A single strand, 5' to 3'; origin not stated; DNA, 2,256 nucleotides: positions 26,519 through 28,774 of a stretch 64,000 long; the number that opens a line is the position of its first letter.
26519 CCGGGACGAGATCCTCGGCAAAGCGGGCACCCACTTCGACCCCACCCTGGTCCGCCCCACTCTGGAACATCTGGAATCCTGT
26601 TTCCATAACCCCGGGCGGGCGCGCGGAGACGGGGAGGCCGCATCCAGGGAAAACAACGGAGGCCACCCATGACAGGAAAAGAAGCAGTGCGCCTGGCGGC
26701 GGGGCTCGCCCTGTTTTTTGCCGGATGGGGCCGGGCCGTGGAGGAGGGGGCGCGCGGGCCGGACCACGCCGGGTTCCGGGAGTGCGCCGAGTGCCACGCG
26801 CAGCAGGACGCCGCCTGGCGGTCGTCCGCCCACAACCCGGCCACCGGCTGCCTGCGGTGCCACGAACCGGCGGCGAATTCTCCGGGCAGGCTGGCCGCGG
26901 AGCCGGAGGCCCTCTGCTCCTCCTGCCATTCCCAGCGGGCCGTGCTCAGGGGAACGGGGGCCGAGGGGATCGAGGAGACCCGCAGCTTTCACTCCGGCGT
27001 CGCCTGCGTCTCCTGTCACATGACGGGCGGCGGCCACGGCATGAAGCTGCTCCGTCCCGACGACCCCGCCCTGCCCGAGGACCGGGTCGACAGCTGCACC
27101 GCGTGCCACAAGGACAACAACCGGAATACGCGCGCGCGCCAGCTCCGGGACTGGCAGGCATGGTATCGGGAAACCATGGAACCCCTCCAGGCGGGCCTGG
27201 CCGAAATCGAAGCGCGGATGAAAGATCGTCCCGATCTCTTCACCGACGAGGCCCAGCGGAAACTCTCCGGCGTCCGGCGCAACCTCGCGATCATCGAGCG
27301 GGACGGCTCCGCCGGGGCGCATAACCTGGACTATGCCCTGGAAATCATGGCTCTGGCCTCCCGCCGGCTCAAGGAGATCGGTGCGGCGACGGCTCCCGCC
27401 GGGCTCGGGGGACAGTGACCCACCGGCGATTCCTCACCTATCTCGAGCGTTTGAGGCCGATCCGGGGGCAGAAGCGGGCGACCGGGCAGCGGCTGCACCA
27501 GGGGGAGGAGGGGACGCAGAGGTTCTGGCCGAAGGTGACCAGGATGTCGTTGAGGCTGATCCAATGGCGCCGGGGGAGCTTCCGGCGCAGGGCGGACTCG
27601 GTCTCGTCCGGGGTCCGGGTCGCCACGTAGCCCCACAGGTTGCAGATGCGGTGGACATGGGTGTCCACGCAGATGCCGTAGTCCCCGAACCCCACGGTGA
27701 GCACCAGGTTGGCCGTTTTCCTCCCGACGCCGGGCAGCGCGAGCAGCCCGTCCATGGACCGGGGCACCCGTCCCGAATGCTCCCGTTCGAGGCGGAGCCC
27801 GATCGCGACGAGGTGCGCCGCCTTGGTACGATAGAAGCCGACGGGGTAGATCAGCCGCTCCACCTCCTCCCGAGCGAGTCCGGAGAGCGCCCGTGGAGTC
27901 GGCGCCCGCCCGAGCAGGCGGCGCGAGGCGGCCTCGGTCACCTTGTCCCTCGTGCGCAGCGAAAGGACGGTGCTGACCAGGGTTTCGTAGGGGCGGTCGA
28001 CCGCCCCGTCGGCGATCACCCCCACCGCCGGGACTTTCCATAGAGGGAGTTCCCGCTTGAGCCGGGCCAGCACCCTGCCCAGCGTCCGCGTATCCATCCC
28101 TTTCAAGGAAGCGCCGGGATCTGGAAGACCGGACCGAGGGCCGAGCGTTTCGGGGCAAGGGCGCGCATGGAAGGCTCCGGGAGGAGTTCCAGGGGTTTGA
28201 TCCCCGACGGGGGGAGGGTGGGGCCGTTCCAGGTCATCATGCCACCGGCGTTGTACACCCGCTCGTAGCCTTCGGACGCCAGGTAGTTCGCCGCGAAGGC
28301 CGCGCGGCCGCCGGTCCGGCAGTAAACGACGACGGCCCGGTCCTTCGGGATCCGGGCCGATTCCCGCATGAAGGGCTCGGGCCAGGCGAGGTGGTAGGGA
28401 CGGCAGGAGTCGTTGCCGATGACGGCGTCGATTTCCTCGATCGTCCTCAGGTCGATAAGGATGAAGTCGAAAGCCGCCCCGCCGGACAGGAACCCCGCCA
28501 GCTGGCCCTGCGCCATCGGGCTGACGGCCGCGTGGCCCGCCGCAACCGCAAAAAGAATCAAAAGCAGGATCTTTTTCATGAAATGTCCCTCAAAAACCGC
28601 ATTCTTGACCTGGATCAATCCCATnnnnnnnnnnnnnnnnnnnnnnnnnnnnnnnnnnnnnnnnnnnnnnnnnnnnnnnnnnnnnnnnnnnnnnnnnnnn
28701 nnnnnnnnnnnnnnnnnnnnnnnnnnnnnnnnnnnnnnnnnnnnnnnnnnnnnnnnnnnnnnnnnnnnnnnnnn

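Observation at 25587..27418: HD-GYP response regulator translationally coupled to a secreted pentaheme cytochrome c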

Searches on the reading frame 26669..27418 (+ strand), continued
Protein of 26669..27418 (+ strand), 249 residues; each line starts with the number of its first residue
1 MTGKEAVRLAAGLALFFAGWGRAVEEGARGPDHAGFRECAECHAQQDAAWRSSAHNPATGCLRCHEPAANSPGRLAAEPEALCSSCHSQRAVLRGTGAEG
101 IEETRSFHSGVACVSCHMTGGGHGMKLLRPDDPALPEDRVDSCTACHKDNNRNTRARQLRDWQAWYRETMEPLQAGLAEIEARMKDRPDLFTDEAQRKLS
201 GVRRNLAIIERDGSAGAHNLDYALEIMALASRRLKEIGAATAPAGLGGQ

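Call 27: search_solved_structures(query=A1, max_evalue=1, show_alignments=2)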
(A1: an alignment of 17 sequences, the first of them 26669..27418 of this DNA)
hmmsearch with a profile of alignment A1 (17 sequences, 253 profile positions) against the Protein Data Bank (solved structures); distinct sequences matched with E-value up to 1: 54.
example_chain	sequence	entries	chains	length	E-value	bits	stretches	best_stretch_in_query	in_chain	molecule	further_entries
6i5b_A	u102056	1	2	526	5.6e-33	117.4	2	26-247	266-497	Uncharacterized protein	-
6qvm_A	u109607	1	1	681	8.9e-22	80.7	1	32-248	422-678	Multiheme cytochrome cf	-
8rv0_Y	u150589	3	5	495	1.6e-10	43.8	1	36-129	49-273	Octaheme cytochrome c nitrite reductase | Octaheme nitrite c cytochrome c reductase | Octaheme nitrite reductase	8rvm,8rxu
6r2q_A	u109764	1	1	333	3.4e-10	42.7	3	29-101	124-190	Cystathionine beta-synthase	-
5ze8_A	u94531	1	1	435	1.1e-08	37.8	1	16-101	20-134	cytochrome c552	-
9wt8_A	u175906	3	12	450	1.6e-08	37.3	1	20-131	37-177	Cytochrome c,Multiheme cytochrome c selenoprotein (MccSep)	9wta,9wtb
9wt9_A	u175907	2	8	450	1.6e-08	37.3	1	20-131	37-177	Cytochrome c,Multiheme cytochrome c selenoprotein mutant (MccSep U325A) | Cytochrome c,Multiheme cytochrome c selenoprotein (MccSep)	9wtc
4rkm_A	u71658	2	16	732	3.8e-08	36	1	34-63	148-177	MccA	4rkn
1bvb_A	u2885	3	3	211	7.5e-08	35.1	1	35-133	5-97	CYTOCHROME C-554 | CYTOCHROME C554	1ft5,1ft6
28pb_A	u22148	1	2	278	1.3e-07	34.3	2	39-138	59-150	Cytochrome c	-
2ot4_A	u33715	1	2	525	3.3e-07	33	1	33-80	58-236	Eight-heme nitrite reductase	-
2zo5_A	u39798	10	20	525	5.1e-07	32.3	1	33-80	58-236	Eight-heme nitrite reductase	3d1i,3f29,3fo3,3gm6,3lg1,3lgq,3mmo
4q0t_A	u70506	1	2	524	5.4e-07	32.2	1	33-80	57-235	Eight-heme nitrite reductase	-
3owm_A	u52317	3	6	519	7.6e-07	31.8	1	33-80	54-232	Eight-heme nitrite reductase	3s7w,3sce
3rkh_A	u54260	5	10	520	8.1e-07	31.7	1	33-80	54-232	Eight-heme nitrite reductase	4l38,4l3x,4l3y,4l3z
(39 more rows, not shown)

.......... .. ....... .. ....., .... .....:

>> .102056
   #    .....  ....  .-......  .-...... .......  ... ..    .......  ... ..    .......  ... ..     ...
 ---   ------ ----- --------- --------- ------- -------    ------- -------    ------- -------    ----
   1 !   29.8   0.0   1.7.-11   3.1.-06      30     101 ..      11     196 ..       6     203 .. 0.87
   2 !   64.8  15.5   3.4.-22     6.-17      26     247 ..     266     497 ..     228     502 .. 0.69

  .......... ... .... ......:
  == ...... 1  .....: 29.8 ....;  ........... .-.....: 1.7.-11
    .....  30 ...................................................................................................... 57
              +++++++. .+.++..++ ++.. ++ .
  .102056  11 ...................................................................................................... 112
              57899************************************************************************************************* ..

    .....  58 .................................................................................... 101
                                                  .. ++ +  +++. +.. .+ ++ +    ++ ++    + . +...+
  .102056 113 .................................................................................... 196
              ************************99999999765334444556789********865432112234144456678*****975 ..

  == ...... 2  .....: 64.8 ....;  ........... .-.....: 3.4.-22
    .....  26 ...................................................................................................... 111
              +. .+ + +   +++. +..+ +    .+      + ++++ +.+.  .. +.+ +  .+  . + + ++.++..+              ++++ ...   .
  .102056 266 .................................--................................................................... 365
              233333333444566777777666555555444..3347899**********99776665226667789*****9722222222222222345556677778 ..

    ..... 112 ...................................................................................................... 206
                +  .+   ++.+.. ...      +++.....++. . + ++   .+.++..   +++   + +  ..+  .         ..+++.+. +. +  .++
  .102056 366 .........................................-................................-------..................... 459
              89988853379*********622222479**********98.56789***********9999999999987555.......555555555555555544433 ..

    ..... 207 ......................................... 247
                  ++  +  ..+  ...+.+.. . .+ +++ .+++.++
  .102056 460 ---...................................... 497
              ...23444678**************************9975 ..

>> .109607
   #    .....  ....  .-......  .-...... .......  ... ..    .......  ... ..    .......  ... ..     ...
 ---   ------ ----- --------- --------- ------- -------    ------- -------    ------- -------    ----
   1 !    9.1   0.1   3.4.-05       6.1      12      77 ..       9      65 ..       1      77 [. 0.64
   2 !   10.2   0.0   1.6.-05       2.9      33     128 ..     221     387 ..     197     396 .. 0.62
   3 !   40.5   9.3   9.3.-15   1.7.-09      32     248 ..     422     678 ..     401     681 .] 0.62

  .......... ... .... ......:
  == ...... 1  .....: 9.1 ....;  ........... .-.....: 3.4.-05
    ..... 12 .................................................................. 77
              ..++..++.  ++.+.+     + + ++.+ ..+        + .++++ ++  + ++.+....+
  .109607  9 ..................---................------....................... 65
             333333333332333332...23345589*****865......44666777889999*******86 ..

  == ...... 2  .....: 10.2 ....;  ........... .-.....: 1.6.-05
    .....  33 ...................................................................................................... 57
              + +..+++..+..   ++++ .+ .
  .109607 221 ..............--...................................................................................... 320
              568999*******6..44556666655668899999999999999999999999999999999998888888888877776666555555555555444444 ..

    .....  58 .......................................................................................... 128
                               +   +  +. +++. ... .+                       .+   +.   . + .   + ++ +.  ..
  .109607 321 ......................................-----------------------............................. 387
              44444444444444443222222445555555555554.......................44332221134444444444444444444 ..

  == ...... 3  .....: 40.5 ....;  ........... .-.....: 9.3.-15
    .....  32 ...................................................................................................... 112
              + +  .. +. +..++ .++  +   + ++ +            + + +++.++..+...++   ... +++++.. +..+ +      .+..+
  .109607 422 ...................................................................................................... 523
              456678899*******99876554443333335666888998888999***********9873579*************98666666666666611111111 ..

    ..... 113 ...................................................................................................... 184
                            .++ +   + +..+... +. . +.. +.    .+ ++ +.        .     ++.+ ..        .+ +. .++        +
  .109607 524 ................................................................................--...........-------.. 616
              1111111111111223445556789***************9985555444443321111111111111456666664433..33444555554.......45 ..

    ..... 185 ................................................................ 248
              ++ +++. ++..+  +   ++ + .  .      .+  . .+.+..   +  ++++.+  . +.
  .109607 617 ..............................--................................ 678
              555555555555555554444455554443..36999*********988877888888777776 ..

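Call 38: predict_structure(alignment_id=A1)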
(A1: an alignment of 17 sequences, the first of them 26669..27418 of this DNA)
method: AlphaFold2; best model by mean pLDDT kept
length: 249 residues; sequences in the alignment: 17
mean_pLDDT: 65.9   pTM: 0.56
mean pLDDT of the five models: 65.9, 64.2, 60.8, 60.6, 59.4
residues with pLDDT >= 90: 43; 70-90: 64; 50-70: 83; < 50: 59
segments of 3 or more residues with pLDDT < 50: 3-5, 10-36, 71-77, 88-90, 120-125, 247-249
pLDDT, mean of each block of 10 residues (from residue 1): 51 43 34 47 61 53 54 47 51 59 59 51 55 74 71 82 84 94 95 94 84 63 82 93 62
secondary structure, 60 per line:
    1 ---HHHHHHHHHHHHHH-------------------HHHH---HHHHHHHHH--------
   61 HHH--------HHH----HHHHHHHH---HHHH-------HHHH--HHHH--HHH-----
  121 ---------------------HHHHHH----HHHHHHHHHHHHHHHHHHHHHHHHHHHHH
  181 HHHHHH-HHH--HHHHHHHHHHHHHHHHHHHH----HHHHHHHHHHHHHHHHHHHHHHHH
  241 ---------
elements in order: H4-17 H37-40 H44-52 H79-86 H90-93 H101-104 H107-110 H142-147 H152-186 H193-212 H217-240

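Call 43: fold_search(model_id=the predicted structure, library=pdb)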
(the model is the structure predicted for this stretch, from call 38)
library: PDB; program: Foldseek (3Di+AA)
matches with E <= 10: 64; with E <= 0.001: 0
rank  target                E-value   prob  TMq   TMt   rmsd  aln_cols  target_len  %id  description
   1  8rv0                  4.6e-01  0.75  0.32  0.19   6.1       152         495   21  Crystal structure of octaheme nitrite reductase from Trichlorobacter ammonificans in complex with nitrite (released 2024-03-27)
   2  2rf7_A                9.3e-01  0.75  0.37  0.23   6.3       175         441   11  Crystal structure of the escherichia coli nrfa mutant Q263E (released 2008-03-25)
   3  4wjy_A                9.3e-01  0.60  0.40  0.26   7.7       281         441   11  Esherichia coli nitrite reductase NrfA H264N (released 2015-03-11)
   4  6sh9_B                9.8e-01  0.25  0.17  0.04   4.4        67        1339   19  EngBF DARPin Fusion 4b D12 (released 2019-11-06)
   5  8a1a_A                1.3e+00  0.21  0.17  0.04   4.4        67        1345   19  Structure of a leucinostatin derivative determined by host lattice display : L1F11V1 construct (released 2022-12-07)
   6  1gu6_A                1.5e+00  0.63  0.33  0.21   5.5       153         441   12  Structure of the Periplasmic Cytochrome c Nitrite Reductase from Escherichia coli (released 2002-03-08)
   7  2j7a_A                1.6e+00  0.57  0.34  0.19   5.7       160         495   16  Crystal structure of cytochrome c nitrite reductase NrfHA complex from Desulfovibrio vulgaris (released 2006-12-06)
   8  2j7a_D                1.7e+00  0.54  0.34  0.19   5.5       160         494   15  Crystal structure of cytochrome c nitrite reductase NrfHA complex from Desulfovibrio vulgaris (released 2006-12-06)
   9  9had_A                1.8e+00  0.14  0.18  0.33  10.1       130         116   12  Der f 21 dust mite allergen with computationally designed DerF21_b10 binder (released 2024-12-18)
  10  6v0a_D                1.9e+00  0.47  0.35  0.22   5.7       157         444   19  Crystal structure of cytochrome c nitrite reductase from the bacterium Geobacter lovleyi with bound sulfate (released 2020-06-17)
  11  2j7a_H                1.9e+00  0.47  0.36  0.20   6.4       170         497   15  Crystal structure of cytochrome c nitrite reductase NrfHA complex from Desulfovibrio vulgaris (released 2006-12-06)
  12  9rgz_B                2.3e+00  0.33  0.20  0.46   5.5        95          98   17  X-ray crystal structure of a de novo designed single-chain antiparallel 3-helix coiled-coil bundle, sc-apCC3-CW-2NTT (released 2025-09-03)
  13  6qev_B                2.4e+00  0.15  0.17  0.04   4.4        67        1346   19  EngBF DARPin Fusion 4b B6 (released 2019-11-06)
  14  2j7a_B                2.5e+00  0.38  0.36  0.20   6.3       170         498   15  Crystal structure of cytochrome c nitrite reductase NrfHA complex from Desulfovibrio vulgaris (released 2006-12-06)
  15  1s94_A                2.5e+00  0.13  0.16  0.31  11.7       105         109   10  Crystal structure of the Habc domain of neuronal syntaxin from the squid Loligo pealei (released 2004-05-11)
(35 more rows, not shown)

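Call 48: search_solved_structures(query=window:26669-27418:+, max_evalue=0.01, show_alignments=1)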
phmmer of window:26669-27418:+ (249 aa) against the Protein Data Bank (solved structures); distinct sequences matched with E-value up to 0.01: 4.
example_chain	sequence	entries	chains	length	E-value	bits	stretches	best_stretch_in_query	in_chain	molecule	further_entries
6i5b_A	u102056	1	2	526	6.8e-11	45.6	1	38-235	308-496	Uncharacterized protein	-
28pb_A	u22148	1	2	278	2e-05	27.7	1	37-153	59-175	Cytochrome c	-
1bvb_A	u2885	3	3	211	0.00064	22.8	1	34-120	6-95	CYTOCHROME C-554 | CYTOCHROME C554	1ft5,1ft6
6r2q_A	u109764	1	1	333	0.0091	19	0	38-121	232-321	Cystathionine beta-synthase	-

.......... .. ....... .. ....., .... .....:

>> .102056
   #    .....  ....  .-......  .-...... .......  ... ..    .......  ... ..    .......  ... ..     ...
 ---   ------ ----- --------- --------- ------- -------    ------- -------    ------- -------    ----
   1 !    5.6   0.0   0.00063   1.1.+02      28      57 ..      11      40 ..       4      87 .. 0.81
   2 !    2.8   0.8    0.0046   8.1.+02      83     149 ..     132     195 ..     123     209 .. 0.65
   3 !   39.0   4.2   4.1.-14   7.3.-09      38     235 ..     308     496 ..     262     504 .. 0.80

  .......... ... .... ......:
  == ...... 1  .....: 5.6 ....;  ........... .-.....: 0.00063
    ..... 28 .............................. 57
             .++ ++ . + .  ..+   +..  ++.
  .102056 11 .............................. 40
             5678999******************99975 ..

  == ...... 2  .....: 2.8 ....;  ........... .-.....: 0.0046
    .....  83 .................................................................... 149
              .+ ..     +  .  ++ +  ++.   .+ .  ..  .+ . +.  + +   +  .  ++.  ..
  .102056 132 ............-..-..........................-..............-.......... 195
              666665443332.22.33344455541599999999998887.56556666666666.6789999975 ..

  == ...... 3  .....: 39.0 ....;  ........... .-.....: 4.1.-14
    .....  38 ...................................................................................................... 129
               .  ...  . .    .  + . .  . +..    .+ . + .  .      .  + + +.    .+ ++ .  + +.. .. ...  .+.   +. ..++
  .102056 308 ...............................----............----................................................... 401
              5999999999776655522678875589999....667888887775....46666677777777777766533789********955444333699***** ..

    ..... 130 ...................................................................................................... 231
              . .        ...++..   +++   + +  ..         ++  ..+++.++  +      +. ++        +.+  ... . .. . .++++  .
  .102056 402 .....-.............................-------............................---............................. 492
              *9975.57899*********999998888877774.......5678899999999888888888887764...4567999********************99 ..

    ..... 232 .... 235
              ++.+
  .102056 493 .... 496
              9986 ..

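Call 52: search_protein_families(library=pfam, proteins=[L032:6577-7731:+], max_evalue=0.01)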
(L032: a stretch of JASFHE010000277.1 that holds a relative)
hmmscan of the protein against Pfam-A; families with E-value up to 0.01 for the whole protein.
L032:6577-7731:+ (385 aa): 6 families
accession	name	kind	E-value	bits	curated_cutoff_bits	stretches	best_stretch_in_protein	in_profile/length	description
PF00248.27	Aldo_ket_red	-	2.9e-33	115.7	24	1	70-228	23-193/291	Aldo/keto reductase family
PF12838.12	Fer4_7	-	7.4e-05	23.6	27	0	294-319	31-51/52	4Fe-4S dicluster domain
PF13237.11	Fer4_10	-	0.00011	22.5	25.5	1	301-368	4-53/53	4Fe-4S dicluster domain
PF13183.11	Fer4_8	-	0.00015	22.7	27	0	299-320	47-68/68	4Fe-4S dicluster domain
PF10518.14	TAT_signal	-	0.00092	19.5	22.7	1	4-19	1-16/21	TAT (twin-arginine translocation) pathway signal sequence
PF13187.11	Fer4_9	-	0.0012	19.2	27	0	305-370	1-50/52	4Fe-4S dicluster domain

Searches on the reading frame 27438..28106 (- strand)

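Call 3: search_protein_families(library=pfam, proteins=[window:27438-28106:-], max_evalue=0.01)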
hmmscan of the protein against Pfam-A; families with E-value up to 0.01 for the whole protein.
window:27438-28106:- (222 aa): 2 families
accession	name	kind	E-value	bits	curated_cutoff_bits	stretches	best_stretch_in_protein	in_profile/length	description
PF00730.31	HhH-GPD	-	2.9e-20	73.1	26.2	1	44-178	1-107/108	HhH-GPD superfamily base excision DNA repair protein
PF00633.29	HHH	-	7.6e-08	32.3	24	1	110-136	2-28/30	Helix-hairpin-helix motif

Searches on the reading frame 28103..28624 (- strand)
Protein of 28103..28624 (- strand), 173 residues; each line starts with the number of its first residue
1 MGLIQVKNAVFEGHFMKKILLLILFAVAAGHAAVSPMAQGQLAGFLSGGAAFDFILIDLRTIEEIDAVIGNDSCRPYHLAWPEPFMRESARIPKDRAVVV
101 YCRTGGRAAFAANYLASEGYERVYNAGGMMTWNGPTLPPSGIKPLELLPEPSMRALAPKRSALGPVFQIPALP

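Call 3: search_protein_families(library=pfam, proteins=[window:28103-28624:-], max_evalue=0.01)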
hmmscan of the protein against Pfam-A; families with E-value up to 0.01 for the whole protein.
window:28103-28624:- (173 aa): 1 family
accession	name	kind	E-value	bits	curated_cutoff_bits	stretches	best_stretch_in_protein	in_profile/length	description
PF00581.25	Rhodanese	-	2.4e-07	31.6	22.2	1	82-133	48-100/102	Rhodanese-like domain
